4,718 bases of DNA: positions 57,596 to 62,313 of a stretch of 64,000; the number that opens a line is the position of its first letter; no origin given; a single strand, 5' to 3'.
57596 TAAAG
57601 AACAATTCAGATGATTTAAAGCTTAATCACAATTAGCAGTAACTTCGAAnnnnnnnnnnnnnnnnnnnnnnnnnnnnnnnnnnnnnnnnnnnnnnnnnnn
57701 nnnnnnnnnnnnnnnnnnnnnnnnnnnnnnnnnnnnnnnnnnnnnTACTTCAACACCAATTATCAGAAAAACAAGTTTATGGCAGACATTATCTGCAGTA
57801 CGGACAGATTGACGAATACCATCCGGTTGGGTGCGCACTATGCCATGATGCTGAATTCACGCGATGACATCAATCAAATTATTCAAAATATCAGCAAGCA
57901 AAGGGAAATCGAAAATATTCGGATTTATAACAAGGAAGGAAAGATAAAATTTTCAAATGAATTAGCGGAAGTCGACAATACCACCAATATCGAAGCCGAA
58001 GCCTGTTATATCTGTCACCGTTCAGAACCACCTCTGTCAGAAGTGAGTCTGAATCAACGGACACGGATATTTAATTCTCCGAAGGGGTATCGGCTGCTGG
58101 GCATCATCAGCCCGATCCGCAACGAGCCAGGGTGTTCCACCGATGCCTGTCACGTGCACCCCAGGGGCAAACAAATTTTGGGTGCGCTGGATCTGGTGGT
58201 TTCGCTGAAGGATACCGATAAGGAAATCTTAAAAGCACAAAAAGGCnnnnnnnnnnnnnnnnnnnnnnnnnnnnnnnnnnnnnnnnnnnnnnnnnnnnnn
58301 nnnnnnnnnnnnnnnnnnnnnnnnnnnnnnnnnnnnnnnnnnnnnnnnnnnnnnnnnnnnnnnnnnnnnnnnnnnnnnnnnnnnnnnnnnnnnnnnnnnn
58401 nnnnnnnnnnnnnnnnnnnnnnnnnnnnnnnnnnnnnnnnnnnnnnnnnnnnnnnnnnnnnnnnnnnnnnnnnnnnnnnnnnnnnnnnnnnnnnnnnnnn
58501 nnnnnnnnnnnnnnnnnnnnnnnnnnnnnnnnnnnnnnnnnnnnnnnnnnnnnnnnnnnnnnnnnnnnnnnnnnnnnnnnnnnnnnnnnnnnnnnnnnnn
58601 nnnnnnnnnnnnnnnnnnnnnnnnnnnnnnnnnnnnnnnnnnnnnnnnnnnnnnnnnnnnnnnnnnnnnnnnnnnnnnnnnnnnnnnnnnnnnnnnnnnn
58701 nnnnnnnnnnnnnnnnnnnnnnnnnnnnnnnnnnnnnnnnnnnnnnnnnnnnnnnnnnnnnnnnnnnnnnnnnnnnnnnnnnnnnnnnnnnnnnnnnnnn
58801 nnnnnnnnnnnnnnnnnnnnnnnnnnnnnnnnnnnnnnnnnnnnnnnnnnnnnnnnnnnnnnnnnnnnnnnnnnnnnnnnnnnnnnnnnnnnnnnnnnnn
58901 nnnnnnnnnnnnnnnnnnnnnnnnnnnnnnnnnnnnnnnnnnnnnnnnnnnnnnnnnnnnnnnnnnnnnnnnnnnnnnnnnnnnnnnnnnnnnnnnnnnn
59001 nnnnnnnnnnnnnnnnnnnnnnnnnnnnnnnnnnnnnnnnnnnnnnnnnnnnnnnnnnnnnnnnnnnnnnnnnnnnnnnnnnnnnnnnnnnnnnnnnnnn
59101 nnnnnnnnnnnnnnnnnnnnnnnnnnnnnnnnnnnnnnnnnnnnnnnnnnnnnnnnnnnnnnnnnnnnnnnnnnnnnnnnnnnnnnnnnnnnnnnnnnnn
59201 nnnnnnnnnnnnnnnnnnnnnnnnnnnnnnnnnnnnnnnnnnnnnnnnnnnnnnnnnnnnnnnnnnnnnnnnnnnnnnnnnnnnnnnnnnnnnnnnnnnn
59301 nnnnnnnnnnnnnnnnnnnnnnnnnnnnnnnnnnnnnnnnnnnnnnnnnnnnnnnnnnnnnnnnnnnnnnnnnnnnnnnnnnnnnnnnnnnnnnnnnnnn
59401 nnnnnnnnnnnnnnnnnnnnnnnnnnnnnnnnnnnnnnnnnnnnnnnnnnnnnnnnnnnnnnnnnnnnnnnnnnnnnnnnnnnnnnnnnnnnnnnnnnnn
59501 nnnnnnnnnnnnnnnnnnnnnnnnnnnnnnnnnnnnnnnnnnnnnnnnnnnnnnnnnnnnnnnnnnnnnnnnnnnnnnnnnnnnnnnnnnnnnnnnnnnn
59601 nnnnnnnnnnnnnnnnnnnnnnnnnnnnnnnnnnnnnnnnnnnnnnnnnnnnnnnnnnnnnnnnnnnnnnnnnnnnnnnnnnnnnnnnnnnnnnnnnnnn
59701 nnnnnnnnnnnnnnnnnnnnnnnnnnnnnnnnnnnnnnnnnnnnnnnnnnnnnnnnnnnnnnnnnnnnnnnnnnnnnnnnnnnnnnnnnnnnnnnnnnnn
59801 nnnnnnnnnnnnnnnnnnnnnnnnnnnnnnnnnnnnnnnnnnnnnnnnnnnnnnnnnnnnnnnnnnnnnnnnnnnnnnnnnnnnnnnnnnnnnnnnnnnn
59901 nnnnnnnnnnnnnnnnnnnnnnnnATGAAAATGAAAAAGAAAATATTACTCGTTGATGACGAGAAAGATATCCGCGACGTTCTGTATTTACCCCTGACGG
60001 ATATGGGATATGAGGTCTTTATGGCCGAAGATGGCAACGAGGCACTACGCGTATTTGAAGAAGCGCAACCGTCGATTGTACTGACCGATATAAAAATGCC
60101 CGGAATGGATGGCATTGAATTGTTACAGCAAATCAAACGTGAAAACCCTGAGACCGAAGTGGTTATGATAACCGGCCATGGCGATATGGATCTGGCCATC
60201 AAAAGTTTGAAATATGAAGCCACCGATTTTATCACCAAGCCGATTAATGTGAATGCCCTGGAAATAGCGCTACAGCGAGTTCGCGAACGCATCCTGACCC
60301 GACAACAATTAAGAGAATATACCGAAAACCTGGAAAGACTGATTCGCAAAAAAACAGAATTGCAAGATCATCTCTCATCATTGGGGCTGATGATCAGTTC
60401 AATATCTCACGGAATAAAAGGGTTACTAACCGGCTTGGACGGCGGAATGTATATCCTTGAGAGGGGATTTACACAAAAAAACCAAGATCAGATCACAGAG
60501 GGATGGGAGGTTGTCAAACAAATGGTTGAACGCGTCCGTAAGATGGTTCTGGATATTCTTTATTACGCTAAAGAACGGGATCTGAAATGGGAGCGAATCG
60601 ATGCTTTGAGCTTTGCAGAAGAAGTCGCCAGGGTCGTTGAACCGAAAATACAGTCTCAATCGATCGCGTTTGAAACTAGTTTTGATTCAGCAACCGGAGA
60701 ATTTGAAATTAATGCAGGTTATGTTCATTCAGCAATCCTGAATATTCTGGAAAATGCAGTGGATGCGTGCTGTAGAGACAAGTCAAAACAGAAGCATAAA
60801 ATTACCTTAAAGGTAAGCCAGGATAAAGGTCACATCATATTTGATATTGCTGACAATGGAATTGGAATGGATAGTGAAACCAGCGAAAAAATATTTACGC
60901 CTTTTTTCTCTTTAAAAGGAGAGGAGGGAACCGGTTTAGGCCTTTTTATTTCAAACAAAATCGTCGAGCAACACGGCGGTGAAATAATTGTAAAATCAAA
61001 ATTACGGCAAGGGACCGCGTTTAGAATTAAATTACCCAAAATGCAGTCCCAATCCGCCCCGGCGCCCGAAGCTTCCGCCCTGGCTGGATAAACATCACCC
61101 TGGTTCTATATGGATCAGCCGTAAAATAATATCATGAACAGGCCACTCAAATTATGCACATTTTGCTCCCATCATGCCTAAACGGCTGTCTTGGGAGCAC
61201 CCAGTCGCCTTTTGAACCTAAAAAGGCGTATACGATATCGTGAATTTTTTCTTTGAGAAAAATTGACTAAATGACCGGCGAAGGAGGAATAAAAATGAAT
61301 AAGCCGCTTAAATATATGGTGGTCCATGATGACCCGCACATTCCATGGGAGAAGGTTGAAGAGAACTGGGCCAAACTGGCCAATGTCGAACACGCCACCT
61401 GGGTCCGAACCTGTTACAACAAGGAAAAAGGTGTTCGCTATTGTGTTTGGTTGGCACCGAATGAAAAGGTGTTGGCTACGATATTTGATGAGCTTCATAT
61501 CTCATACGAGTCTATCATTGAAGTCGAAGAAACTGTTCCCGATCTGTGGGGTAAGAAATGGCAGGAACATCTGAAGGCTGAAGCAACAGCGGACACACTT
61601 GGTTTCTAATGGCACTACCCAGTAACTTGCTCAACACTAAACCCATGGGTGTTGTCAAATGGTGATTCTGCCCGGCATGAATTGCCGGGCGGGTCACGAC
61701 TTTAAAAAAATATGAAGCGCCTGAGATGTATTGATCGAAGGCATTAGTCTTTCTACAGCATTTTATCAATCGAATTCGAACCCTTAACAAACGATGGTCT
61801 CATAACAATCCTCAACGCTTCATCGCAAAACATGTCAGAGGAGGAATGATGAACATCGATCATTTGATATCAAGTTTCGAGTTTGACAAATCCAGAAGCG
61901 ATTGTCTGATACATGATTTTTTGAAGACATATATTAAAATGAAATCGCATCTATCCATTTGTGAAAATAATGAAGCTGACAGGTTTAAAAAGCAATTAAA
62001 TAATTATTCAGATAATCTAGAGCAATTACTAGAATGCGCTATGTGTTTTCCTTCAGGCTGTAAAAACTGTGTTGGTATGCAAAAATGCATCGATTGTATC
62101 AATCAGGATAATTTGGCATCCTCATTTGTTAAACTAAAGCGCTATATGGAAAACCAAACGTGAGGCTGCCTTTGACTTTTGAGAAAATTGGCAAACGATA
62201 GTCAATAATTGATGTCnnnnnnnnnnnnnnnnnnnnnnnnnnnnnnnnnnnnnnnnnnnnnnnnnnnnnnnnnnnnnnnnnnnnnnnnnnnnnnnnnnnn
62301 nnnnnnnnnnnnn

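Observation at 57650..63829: Sensor cluster downstream of the hdr operon has kinases and receivers but no DNA-binding output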

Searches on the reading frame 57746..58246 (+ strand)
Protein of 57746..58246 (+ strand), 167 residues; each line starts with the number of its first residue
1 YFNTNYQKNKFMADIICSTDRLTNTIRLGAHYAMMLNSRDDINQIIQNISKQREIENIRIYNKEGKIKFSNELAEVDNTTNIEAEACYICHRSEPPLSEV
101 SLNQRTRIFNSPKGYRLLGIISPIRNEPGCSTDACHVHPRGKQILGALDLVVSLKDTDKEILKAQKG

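Call 30: search_solved_structures(query=window:57746-58246:+, max_evalue=10, show_alignments=2)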
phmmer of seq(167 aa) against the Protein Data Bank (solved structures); distinct sequences matched with E-value up to 10: 3.
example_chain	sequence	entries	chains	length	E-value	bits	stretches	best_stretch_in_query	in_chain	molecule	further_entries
6r17_A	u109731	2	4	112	0.45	13.5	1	31-100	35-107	Synaptonemal complex central element protein 2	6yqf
7yil_A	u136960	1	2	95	0.72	12.8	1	39-98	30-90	GINS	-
1wik_A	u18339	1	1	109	1.4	11.9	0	62-91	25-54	Thioredoxin-like protein 2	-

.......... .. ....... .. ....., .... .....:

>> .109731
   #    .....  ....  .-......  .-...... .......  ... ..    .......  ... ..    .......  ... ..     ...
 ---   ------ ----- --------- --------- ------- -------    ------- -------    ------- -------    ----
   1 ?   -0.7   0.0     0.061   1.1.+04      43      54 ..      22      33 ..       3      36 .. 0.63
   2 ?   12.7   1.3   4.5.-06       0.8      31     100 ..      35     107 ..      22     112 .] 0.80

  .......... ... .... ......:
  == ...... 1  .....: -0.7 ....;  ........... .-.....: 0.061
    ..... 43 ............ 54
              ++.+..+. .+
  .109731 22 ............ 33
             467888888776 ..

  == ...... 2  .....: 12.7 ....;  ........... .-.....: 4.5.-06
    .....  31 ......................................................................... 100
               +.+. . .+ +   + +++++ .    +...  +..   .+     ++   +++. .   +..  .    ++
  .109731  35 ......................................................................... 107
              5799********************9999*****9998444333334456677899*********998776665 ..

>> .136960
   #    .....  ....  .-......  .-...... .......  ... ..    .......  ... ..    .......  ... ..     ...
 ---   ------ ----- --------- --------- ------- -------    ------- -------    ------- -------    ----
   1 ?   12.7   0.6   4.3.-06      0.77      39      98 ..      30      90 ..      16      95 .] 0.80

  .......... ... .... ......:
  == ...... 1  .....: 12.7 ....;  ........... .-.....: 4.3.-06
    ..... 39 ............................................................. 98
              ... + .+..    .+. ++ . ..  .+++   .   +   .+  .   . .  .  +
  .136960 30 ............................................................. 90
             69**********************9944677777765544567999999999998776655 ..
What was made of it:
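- On Haem-c periplasmic PAS-like sensor (PF21563 / GSU0935 type): No PDB sequence hit was found (call 30).
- Tried and rejected: Only chance-level hits came back (call 30).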

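Call 56: predict_structure(alignment_id=A4)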
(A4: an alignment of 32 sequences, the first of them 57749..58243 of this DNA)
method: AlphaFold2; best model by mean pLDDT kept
length: 165 residues; sequences in the alignment: 32
mean_pLDDT: 64.4   pTM: 0.61
mean pLDDT of the five models: 64.4, 60.9, 52.0, 49.9, 48.6
residues with pLDDT >= 90: 0; 70-90: 64; 50-70: 65; < 50: 36
segments of 3 or more residues with pLDDT < 50: 80-98, 126-142
pLDDT, mean of each block of 10 residues (from residue 1): 68 67 66 61 71 78 70 64 44 48 71 81 50 39 65 83 77
secondary structure, 60 per line:
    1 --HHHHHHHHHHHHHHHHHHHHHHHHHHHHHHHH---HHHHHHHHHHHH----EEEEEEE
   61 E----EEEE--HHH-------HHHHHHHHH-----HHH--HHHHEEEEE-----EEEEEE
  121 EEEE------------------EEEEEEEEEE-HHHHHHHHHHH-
elements in order: H3-34 H38-49 E54-61 E66-69 H82-90 H101-104 E105-109 E115-124 E143-152 H154-164

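Call 58: fold_search(model_id=the predicted structure, library=pdb)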
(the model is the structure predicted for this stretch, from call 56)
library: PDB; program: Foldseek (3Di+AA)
matches with E <= 10: 605; with E <= 0.001: 9
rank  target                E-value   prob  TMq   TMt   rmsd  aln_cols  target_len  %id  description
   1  9a5d_A                8.1e-07  1.00  0.66  0.19   4.6       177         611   14  Integrative model of WALK-YYCH by crosslinking MS and deep learning (released 2024-09-18)
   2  7dud_A                8.6e-06  1.00  0.60  0.66   4.8       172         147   13  Crystal Structure of erWalK (released 2022-01-19)
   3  4ywz_A                1.6e-05  1.00  0.60  0.66   4.4       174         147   11  Crystal structure of the extracellular receptor domain of the essential sensor kinase WalK from Staphylococcus aureus (released 2016-03-30)
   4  4ywz_B                5.1e-05  1.00  0.63  0.70   4.1       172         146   12  Crystal structure of the extracellular receptor domain of the essential sensor kinase WalK from Staphylococcus aureus (released 2016-03-30)
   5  5is1                  5.4e-05  1.00  0.61  0.70   4.5       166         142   10  Crystal structure of the extracellular domain of sensor histidine kinase YycG from Staphylococcus aureus at 2.0 Angstrom (released 2016-07-20)
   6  3b42_B                1.4e-04  1.00  0.36  0.44  14.4       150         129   18  Periplasmic sensor domain of chemotaxis protein GSU0935 (released 2008-04-08)
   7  4jgo_B                1.8e-04  1.00  0.40  0.33  11.4       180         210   12  The crystal structure of sporulation kinase d sensor domain from Bacillus subtilis subsp. (released 2013-05-15)
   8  4jgr_B                5.0e-04  1.00  0.40  0.34  11.2       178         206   12  The crystal structure of sporulation kinase D mutant sensor domain, R131A, from Bacillus subtilis subsp at 2.4A resolu (released 2013-05-15)
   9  4jgq_A                7.8e-04  1.00  0.42  0.35  10.2       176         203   13  The crystal structure of sporulation kinase D mutant sensor domain, r131a, from Bacillus subtilis subsp in co-crystall (released 2013-05-15)
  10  4jgq_B                1.1e-03  0.99  0.41  0.35  10.5       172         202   11  The crystal structure of sporulation kinase D mutant sensor domain, r131a, from Bacillus subtilis subsp in co-crystall (released 2013-05-15)
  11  2j80_B                1.3e-03  1.00  0.41  0.53   5.4       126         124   12  Structure of Citrate-bound Periplasmic Domain of Sensor Histidine Kinase CitA (released 2007-10-23)
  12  4jgr_A                1.3e-03  1.00  0.54  0.45   4.8       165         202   13  The crystal structure of sporulation kinase D mutant sensor domain, R131A, from Bacillus subtilis subsp at 2.4A resolu (released 2013-05-15)
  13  4jgp_B                1.5e-03  0.99  0.40  0.33  11.6       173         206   13  The crystal structure of sporulation kinase D sensor domain from Bacillus subtilis subsp in complex with pyruvate at 2 (released 2013-05-15)
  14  8w7p_B                1.7e-03  1.00  0.58  0.41   5.8       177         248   13  Extracellular domain of a sensor histidine kinase (released 2024-01-10)
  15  9kpj                  1.7e-03  1.00  0.52  0.34   5.9       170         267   12  Crystal structure of Helicobacter pylori chemoreceptor TlpA ligand-binding domain in complex with indole (released 2025-10-22)
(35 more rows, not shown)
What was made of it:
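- On Haem-c periplasmic PAS-like sensor (PF21563 / GSU0935 type): The model has a PAS/PDC topology (calls 56, 58). 3b42 ranks 6th by Foldseek with a low TM-score, on a model of pLDDT 64 (calls 56, 58).
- The periplasmic fold is PAS-like (calls 56, 58).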

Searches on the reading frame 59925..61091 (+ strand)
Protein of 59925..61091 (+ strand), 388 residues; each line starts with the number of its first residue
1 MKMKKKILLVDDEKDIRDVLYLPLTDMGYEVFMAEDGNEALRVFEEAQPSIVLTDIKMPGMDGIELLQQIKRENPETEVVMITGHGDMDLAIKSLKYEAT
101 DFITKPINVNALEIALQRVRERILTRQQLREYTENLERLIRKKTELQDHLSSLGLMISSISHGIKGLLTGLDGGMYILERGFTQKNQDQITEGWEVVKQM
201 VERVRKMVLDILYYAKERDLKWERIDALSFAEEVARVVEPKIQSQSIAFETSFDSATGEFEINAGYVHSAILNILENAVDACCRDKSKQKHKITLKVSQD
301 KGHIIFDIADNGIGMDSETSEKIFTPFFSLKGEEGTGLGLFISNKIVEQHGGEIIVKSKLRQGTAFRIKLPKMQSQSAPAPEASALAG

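Call 3: search_protein_families(library=pfam, proteins=[window:59925-61091:+], max_evalue=0.01)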
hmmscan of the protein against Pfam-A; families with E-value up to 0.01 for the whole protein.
window:59925-61091:+ (388 aa): 7 families
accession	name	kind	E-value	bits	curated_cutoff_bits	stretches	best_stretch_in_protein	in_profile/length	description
PF00072.30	Response_reg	-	1.7e-31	109.1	30.2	1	7-116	1-110/111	Response regulator receiver domain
PF02518.31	HATPase_c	-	6.7e-25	88.1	26.4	1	267-372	6-109/111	Histidine kinase-, DNA gyrase B-, and HSP90-like ATPase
PF14501.12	HATPase_c_5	-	1.1e-06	28.9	22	1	268-358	7-90/102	GHKL domain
PF13589.12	HATPase_c_3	-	0.002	18.6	25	1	268-322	4-52/137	Histidine kinase-, DNA gyrase B-, and HSP90-like ATPase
PF00512.31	HisKA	-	0.0028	18.1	26.9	0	153-217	2-63/66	His Kinase A (phospho-acceptor) domain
PF13581.12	HATPase_c_2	-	0.0043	17.5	27.4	1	274-349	39-111/127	Histidine kinase-like ATPase domain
PF20161.5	VpsR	-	0.0072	16.5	23.7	0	22-114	25-118/121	VpsR domain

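Call 54: search_protein_families(library=ncbifam, proteins=[window:59925-61091:+], max_evalue=0.00001)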
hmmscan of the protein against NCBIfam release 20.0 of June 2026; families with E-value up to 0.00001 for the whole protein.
window:59925-61091:+ (388 aa): 153 families (the best 25 are shown)
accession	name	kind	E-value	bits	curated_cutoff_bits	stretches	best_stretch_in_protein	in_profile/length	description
NF008468.0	PRK11360.1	equivalog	8.3e-44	149.9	646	1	140-376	383-612/616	two-component system sensor histidine kinase AtoS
NF011874.0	PRK15347.1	equivalog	1.1e-39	136.2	852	2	131-379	379-620/921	two component system sensor kinase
NF052574.1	HisKinEspCMyxo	equivalog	2e-38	132.1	1200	2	162-383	426-648/785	serine histidine kinase EspC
NF010076.0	PRK13557.1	subfamily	3.1e-38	131.5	631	2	149-382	159-404/540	histidine kinase famiy protein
NF046020.1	HisKinCckABruc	equivalog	4.4e-37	127.4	1000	2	185-380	510-715/868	cell cycle histidine kinase CckA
NF046026.1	HisKinCckACaul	equivalog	5.8e-37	127.1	1000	2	149-380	298-540/678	cell cycle histidine kinase CckA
TIGR02956.1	TMAO_torS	equivalog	1.7e-36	125.8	676.5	2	158-381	469-691/967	TMAO reductase system sensor histidine kinase/response regulator TorS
NF038297.2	hybrid_HK_HrmK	equivalog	7e-35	120.7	725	2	116-377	198-462/607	hybrid histidine kinase/response regulator HrmK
NF047466.1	hybrid_RR_LvrB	exception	9.6e-35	120.4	500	1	22-372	23-376/377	hybrid histidine kinase/response regulator LvrB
NF052573.1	HisKinEspAMyxo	equivalog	6.7e-34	117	1400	2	138-381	369-620/755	serine histidine kinase EspA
NF047465.1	hybrid_HK_LvrA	exception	6.9e-33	113.6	1200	1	4-373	467-819/819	hybrid histidine kinase/response regulator LvrA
NF051870.1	NAssimRespRegNtrX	equivalog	1.2e-30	106.8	600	1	5-148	2-143/452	nitrogen assimilation response regulator NtrX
NF007688.0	PRK10364.1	equivalog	1.3e-30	106.6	479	1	123-376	211-455/460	two-component system sensor histidine kinase ZraS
NF008099.0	PRK10841.1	equivalog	5.4e-30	103.9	920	2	6-123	826-943/949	two-component system sensor histidine kinase RcsC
NF010411.0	PRK13837.1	equivalog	1.4e-28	99.4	647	1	67-378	369-681/828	two-component system VirA-like sensor kinase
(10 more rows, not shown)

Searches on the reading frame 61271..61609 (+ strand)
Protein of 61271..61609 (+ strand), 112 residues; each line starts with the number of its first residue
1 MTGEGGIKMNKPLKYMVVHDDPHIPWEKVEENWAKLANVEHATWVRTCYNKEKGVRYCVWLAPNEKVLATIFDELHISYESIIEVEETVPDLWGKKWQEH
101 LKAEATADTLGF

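Call 3: search_protein_families(library=pfam, proteins=[window:61271-61609:+], max_evalue=0.01)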
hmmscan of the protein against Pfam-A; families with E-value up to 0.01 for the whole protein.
window:61271-61609:+ (112 aa): 1 family
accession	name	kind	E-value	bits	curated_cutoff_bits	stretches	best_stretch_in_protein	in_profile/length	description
PF14026.12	SCO4226-like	-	1.9e-14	54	28.5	1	15-85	1-76/76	Nickel responsive protein SCO4226-like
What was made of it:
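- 61271..61609 (+): SCO4226-like (DUF4242) small protein. The likely true start is ATG 61295, which follows GGAGGA. Pfam PF14026, E 1.9e-14 (call 3).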

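Call 54: search_protein_families(library=ncbifam, proteins=[window:61271-61609:+], max_evalue=0.00001)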
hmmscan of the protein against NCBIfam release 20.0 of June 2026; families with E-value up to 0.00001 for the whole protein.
window:61271-61609:+ (112 aa): 0 families

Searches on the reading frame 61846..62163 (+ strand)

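Call 3: search_protein_families(library=pfam, proteins=[window:61846-62163:+], max_evalue=0.01)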
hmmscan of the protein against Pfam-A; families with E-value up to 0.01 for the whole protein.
window:61846-62163:+ (105 aa): 1 family
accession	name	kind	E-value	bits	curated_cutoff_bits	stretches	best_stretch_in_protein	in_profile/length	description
PF24326.1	DUF7496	-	0.0078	16.5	27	1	2-70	23-91/115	Domain of unknown function (DUF7496)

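Call 54: search_protein_families(library=ncbifam, proteins=[window:61846-62163:+], max_evalue=0.00001)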
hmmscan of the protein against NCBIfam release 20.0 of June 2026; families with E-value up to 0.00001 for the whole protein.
window:61846-62163:+ (105 aa): 0 families
